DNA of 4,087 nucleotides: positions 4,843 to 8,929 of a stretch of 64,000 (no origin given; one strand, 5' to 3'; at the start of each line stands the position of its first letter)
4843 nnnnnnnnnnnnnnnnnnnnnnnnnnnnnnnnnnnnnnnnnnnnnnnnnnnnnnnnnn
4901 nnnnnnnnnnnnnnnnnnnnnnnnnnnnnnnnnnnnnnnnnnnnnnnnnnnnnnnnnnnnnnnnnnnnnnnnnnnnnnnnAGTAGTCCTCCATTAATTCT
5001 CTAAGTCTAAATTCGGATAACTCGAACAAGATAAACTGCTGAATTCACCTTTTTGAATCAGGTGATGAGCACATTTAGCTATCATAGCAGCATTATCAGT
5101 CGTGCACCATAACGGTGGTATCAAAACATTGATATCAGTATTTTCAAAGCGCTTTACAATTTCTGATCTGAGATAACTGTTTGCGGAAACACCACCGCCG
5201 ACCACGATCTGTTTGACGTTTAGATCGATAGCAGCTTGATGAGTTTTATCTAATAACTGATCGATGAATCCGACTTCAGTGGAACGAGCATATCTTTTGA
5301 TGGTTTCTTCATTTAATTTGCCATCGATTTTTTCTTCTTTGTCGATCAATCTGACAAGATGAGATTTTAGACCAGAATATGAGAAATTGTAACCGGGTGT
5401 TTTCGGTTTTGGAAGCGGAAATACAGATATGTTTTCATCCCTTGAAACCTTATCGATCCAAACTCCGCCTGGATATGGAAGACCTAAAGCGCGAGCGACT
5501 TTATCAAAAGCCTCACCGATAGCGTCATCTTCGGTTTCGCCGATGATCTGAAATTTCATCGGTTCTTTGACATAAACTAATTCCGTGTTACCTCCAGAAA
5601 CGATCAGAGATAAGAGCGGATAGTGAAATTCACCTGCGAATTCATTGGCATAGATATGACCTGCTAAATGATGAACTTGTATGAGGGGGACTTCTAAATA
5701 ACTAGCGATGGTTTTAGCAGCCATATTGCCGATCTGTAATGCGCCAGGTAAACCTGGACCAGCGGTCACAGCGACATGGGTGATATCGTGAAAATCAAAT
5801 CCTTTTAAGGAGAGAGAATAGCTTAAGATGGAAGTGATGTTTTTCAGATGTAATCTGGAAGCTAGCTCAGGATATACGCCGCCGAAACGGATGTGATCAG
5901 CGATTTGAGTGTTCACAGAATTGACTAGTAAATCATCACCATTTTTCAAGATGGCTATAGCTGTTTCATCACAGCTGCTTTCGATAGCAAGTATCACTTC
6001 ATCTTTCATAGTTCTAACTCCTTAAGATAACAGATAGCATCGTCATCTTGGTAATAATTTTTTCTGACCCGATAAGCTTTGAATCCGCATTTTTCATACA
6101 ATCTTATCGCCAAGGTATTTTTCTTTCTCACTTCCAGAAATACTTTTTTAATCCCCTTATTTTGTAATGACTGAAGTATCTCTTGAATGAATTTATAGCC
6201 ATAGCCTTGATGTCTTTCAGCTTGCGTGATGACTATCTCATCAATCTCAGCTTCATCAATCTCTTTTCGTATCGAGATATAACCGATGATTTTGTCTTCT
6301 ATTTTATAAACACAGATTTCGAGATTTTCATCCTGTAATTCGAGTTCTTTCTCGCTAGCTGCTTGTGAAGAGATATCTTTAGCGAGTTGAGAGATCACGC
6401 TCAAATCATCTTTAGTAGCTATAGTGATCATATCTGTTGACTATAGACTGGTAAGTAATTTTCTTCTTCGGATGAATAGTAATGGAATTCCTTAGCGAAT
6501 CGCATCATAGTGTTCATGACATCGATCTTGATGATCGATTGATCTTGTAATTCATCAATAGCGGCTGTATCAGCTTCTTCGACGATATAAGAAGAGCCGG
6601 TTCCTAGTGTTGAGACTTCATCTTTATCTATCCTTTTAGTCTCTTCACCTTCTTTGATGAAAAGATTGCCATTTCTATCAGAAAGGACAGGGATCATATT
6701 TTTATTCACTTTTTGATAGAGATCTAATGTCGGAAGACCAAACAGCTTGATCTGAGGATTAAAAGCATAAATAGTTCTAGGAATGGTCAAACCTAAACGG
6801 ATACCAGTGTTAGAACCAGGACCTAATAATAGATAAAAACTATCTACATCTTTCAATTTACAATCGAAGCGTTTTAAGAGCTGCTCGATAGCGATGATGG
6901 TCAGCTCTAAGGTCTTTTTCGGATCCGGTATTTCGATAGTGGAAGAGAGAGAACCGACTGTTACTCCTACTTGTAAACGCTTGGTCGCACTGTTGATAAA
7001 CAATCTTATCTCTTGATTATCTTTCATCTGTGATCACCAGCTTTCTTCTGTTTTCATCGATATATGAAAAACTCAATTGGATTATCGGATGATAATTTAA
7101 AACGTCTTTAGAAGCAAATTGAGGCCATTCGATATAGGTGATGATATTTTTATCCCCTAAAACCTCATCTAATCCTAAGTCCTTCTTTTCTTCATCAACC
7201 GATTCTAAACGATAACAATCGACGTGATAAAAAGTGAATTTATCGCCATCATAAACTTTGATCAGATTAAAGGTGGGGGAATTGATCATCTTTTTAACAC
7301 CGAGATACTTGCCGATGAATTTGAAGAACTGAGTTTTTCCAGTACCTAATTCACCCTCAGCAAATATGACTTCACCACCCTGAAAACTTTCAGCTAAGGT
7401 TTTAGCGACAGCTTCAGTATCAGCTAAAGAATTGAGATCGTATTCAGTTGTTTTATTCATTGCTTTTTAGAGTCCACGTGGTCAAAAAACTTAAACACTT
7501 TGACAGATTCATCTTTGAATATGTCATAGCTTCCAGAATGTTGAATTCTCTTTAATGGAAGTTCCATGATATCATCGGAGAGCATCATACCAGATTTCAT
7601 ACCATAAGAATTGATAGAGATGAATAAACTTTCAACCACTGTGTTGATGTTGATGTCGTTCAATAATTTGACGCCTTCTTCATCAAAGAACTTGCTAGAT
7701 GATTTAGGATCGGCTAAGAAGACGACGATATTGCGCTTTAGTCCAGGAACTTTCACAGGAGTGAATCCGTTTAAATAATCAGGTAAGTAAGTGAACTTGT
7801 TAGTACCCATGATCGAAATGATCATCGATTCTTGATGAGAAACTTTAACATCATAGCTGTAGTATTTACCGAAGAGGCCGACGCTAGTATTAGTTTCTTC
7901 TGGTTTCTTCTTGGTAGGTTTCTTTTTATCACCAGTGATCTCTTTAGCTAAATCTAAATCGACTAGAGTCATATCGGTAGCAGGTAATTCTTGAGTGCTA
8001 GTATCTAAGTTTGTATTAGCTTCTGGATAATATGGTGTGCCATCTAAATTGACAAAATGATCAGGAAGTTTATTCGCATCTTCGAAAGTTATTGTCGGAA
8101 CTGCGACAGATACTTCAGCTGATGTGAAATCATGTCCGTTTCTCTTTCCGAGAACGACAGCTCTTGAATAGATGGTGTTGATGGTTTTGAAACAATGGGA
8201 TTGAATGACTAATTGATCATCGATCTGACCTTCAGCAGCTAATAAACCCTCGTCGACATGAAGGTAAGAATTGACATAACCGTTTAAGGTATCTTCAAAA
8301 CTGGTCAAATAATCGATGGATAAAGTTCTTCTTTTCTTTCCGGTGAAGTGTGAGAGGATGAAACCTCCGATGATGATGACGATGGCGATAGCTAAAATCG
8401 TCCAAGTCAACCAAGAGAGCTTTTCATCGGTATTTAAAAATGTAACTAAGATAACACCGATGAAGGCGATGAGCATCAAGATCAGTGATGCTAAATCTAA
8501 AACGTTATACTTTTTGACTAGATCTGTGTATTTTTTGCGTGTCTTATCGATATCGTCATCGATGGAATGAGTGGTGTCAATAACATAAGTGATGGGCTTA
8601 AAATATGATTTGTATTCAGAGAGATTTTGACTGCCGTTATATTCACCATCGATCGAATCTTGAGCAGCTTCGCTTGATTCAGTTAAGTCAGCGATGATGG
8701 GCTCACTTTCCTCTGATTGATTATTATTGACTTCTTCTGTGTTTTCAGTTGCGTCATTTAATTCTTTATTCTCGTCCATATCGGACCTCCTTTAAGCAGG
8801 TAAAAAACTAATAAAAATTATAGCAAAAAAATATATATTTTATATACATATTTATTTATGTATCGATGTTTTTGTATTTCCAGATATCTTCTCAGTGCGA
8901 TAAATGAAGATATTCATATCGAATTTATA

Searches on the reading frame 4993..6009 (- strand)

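Call 95: search_protein_families(library=pfam, proteins=[window:4993-6009:-], max_evalue=0.0001)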
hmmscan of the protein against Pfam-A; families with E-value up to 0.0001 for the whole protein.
window:4993-6009:- (338 aa): 2 families
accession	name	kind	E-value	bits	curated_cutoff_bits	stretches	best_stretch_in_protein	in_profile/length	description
PF00814.31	TsaD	-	1.4e-74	251.6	24.8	1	27-312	2-264/264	tRNA N6-adenosine threonylcarbamoyltransferase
PF22521.2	HypF_C_2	-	1.5e-06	28.6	27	1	230-306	159-235/241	Carbamoyltransferase, Kae1-like Domain, second subdomain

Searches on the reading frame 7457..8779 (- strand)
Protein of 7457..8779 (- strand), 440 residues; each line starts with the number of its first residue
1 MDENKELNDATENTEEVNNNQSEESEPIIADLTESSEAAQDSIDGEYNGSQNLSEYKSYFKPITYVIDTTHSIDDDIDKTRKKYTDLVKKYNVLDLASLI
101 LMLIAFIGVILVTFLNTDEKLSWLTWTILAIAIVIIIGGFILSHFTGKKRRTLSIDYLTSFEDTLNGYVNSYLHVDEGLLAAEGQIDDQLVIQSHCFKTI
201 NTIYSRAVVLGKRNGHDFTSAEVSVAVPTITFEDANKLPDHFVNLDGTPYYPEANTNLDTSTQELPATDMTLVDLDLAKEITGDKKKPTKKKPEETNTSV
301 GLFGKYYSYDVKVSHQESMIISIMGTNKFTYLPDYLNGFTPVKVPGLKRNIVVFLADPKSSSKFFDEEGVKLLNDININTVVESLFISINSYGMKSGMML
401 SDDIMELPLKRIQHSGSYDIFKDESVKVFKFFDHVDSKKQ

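Call 95: search_protein_families(library=pfam, proteins=[window:7457-8779:-], max_evalue=0.0001)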
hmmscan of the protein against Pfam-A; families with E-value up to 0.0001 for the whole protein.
window:7457-8779:- (440 aa): 2 families
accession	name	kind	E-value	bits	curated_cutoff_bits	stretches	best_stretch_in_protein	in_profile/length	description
PF20990.2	DUF2207_C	-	7.2e-05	23.1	33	0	33-148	71-191/247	Predicted membrane protein (DUF2207) C-terminal domain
PF06687.17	SUR7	-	9.7e-05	22.6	29.6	0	57-143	74-160/201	SUR7/PalI family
